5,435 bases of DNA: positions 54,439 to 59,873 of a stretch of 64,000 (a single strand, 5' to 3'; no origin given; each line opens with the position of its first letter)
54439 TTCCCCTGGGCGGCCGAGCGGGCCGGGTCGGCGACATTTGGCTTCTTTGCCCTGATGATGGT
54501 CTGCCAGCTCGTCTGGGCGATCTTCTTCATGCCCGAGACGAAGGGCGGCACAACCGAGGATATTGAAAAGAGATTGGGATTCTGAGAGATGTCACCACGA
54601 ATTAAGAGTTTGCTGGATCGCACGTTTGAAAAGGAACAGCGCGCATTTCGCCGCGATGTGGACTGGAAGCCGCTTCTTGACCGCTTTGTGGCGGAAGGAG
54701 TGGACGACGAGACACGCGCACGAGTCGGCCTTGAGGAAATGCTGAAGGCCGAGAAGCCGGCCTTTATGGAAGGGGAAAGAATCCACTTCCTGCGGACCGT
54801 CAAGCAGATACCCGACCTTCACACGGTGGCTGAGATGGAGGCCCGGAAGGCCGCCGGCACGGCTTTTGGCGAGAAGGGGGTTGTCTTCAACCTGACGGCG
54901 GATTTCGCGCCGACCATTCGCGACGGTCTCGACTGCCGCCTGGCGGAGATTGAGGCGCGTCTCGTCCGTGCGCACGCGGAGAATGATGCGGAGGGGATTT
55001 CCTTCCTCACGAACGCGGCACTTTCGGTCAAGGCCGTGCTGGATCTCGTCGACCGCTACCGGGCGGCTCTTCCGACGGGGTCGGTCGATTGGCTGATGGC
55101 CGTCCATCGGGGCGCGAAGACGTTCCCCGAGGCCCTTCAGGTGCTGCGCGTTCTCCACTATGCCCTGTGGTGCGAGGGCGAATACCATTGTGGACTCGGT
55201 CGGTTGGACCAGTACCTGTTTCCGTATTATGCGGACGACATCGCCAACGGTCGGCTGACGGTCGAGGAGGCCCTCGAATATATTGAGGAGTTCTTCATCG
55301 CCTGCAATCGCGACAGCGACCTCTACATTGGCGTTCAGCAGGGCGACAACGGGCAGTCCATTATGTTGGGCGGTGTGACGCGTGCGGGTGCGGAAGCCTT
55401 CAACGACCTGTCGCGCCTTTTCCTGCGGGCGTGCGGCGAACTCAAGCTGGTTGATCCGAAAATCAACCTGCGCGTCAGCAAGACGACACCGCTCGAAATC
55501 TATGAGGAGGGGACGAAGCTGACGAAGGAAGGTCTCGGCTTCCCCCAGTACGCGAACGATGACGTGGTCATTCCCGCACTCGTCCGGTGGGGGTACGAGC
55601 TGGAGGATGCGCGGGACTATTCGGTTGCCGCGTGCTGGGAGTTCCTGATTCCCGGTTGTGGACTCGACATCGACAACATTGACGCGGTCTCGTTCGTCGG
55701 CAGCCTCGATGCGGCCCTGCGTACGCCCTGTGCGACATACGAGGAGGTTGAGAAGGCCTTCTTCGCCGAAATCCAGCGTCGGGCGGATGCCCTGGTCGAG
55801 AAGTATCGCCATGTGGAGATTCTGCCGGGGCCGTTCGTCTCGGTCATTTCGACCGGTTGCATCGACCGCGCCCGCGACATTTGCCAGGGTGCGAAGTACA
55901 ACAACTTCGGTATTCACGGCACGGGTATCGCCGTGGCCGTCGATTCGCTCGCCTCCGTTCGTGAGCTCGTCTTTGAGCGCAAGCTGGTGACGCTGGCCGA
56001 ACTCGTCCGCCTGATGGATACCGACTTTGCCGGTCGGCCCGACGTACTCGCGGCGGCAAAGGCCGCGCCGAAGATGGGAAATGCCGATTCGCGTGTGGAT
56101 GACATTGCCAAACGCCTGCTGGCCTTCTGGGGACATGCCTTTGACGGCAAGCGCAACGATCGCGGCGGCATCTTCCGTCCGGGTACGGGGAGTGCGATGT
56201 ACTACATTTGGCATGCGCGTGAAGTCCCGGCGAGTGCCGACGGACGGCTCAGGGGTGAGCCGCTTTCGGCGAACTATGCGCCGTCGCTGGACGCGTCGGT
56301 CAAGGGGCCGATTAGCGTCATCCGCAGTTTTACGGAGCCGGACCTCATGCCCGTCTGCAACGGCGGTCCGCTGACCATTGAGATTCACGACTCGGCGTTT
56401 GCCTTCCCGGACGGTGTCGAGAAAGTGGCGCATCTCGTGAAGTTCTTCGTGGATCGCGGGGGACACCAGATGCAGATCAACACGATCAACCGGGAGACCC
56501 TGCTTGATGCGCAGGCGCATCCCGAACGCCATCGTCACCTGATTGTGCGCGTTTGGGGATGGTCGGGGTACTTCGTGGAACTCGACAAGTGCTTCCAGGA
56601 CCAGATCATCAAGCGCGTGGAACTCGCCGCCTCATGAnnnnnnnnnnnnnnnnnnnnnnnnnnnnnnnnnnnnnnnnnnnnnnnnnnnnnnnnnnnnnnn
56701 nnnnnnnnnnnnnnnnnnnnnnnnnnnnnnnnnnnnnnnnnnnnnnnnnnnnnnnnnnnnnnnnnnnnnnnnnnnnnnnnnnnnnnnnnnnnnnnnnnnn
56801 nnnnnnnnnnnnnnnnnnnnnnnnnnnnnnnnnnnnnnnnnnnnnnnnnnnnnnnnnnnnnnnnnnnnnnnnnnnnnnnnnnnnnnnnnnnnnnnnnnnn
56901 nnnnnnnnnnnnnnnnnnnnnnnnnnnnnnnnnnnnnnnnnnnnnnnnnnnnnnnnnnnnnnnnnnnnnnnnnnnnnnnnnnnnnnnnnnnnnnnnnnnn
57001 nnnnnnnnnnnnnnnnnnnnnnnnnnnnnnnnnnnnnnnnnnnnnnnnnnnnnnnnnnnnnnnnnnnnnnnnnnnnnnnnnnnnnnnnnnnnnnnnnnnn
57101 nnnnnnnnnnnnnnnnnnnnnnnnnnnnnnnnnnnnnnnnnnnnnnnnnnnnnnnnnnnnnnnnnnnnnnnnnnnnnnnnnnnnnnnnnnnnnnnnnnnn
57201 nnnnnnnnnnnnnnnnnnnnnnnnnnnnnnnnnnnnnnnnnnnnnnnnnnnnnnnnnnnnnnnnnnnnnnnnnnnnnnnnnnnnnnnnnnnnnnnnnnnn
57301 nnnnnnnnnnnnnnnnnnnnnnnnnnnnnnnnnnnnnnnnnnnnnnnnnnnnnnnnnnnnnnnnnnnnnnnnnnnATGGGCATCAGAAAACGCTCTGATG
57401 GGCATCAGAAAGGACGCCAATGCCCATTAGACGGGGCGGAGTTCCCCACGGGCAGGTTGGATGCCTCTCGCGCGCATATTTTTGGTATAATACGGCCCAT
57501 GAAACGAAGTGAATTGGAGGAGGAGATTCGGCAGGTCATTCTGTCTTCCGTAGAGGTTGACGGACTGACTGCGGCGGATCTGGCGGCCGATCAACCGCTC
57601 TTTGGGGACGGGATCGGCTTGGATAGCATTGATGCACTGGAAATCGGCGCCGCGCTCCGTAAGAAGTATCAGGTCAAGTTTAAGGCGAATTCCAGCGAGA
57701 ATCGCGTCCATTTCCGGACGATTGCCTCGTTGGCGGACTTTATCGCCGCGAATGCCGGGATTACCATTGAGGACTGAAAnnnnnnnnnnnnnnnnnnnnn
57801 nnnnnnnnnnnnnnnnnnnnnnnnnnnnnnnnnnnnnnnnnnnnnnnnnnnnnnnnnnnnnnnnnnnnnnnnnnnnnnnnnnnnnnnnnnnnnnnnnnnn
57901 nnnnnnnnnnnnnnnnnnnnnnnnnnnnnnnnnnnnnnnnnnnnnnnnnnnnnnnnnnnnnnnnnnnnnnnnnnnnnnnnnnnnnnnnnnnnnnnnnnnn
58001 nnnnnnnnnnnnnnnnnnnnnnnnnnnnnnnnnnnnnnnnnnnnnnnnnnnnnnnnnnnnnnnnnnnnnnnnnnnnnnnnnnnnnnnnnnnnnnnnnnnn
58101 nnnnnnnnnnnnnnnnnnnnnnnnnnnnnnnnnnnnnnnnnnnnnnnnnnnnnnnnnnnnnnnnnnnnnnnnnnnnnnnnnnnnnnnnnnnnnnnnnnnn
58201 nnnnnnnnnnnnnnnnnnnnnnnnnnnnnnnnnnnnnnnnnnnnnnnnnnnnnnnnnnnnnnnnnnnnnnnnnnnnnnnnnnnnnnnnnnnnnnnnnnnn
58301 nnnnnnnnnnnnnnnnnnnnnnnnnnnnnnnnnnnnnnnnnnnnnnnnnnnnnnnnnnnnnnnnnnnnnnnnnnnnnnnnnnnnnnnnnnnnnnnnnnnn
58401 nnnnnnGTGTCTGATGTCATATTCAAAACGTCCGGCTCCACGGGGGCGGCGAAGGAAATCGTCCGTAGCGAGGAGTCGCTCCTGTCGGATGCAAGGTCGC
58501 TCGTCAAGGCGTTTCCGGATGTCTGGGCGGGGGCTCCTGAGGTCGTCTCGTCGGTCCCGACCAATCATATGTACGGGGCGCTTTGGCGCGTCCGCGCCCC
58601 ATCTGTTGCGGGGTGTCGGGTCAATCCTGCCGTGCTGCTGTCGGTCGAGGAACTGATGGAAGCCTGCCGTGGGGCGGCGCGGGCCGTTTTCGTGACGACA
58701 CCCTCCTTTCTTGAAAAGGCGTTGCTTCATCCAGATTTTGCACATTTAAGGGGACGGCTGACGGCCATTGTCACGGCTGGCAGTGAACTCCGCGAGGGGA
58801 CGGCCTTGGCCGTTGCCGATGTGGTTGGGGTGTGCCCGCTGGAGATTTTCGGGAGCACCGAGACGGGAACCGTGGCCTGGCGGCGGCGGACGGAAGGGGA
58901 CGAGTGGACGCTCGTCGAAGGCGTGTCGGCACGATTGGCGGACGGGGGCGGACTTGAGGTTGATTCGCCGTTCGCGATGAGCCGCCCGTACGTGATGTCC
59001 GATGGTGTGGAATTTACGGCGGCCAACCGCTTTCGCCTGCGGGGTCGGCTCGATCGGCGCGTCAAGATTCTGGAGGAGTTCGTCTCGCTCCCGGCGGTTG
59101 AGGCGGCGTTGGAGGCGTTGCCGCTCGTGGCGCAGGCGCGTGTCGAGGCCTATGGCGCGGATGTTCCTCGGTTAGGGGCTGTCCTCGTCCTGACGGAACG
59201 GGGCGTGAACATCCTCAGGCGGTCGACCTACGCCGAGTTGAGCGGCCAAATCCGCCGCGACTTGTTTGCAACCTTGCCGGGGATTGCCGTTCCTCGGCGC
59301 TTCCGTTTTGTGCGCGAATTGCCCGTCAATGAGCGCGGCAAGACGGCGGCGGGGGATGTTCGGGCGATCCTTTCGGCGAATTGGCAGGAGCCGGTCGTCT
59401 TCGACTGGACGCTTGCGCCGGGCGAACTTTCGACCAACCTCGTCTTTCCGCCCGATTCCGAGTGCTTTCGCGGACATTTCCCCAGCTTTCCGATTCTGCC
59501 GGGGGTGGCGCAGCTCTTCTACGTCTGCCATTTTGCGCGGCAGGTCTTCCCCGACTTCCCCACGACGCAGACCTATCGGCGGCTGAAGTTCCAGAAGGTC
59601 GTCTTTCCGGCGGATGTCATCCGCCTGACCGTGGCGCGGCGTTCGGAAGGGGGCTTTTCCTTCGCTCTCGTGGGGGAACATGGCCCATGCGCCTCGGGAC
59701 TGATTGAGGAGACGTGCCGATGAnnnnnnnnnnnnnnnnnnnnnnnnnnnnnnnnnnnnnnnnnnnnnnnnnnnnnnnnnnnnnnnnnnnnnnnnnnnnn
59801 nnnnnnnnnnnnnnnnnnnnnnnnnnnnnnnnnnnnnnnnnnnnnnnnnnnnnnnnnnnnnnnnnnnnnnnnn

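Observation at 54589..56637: Short, divergent glycyl radical enzyme embedded in a glycan-utilisation operon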

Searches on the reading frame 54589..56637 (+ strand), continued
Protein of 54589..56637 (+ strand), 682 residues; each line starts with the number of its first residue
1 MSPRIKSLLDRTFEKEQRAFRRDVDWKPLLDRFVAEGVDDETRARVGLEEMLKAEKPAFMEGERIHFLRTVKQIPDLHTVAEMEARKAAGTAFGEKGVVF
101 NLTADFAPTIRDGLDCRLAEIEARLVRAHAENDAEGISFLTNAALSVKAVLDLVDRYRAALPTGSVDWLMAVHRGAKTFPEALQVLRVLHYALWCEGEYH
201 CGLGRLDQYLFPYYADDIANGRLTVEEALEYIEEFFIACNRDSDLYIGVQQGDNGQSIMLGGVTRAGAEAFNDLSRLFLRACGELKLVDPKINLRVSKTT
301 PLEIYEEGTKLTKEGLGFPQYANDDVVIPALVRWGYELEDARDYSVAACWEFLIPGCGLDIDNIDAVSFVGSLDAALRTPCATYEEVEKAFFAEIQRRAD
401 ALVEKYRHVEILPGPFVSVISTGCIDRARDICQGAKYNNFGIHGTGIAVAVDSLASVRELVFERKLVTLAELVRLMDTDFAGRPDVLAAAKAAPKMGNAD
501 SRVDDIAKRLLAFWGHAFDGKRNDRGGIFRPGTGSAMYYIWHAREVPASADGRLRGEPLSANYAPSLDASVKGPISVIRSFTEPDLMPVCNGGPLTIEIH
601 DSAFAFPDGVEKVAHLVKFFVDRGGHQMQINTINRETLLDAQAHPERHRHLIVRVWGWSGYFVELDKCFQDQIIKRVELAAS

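Call 99: find_encoding_contigs(protein=P0176, flank=8000, max_places=2)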
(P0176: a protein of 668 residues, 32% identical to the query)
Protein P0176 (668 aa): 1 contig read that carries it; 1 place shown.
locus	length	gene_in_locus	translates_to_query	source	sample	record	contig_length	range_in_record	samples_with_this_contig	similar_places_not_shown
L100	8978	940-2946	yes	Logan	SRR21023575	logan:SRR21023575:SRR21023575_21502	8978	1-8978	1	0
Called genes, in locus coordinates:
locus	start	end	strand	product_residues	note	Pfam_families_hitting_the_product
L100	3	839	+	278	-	?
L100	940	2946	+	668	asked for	PF02901:PFL-like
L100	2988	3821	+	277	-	PF02698:DUF218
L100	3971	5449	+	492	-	PF09547:SpoIVA_ATPase, PF20438:SpoIVA_middle, PF20439:SpoIVA_C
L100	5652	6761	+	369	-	PF02615:Ldh_2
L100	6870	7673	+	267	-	PF04909:Amidohydro_2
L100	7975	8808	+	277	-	PF07454:SpoIIP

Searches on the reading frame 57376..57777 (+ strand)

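Call 3: search_protein_families(library=pfam, proteins=[window:57376-57777:+], max_evalue=0.001)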
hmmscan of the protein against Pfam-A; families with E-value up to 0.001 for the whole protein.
window:57376-57777:+ (133 aa): 1 family
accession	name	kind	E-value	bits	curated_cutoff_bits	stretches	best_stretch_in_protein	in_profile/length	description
PF00550.31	PP-binding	-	8e-08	32.9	20.8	1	60-123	9-67/67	Phosphopantetheine attachment site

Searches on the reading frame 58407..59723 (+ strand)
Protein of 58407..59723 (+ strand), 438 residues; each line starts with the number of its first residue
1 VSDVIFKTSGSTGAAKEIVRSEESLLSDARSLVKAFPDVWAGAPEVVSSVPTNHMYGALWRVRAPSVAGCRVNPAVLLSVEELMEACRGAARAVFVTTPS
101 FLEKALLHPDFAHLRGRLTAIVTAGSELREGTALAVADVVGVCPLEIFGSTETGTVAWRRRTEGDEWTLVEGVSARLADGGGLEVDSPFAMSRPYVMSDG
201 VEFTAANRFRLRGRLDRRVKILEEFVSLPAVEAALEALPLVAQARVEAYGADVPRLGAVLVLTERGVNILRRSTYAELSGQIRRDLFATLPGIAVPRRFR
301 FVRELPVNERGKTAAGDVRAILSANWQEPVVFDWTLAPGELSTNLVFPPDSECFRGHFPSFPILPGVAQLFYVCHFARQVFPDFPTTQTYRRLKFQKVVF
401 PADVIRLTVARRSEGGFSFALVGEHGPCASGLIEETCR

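Call 3: search_protein_families(library=pfam, proteins=[window:58407-59723:+], max_evalue=0.001)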
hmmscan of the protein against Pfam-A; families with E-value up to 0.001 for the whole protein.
window:58407-59723:+ (438 aa): 3 families
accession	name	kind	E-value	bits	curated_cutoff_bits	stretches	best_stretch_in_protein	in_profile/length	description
PF00501.34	AMP-binding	-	2.4e-14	53.4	29.9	1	8-169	170-340/384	AMP-binding enzyme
PF22818.2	ApeI-like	-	1.6e-09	38.5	28.5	1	340-411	15-86/119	ApeI dehydratase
PF13193.12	AMP-binding_C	-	1.9e-05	25.9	24.5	1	231-312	2-76/76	AMP-binding enzyme C-terminal domain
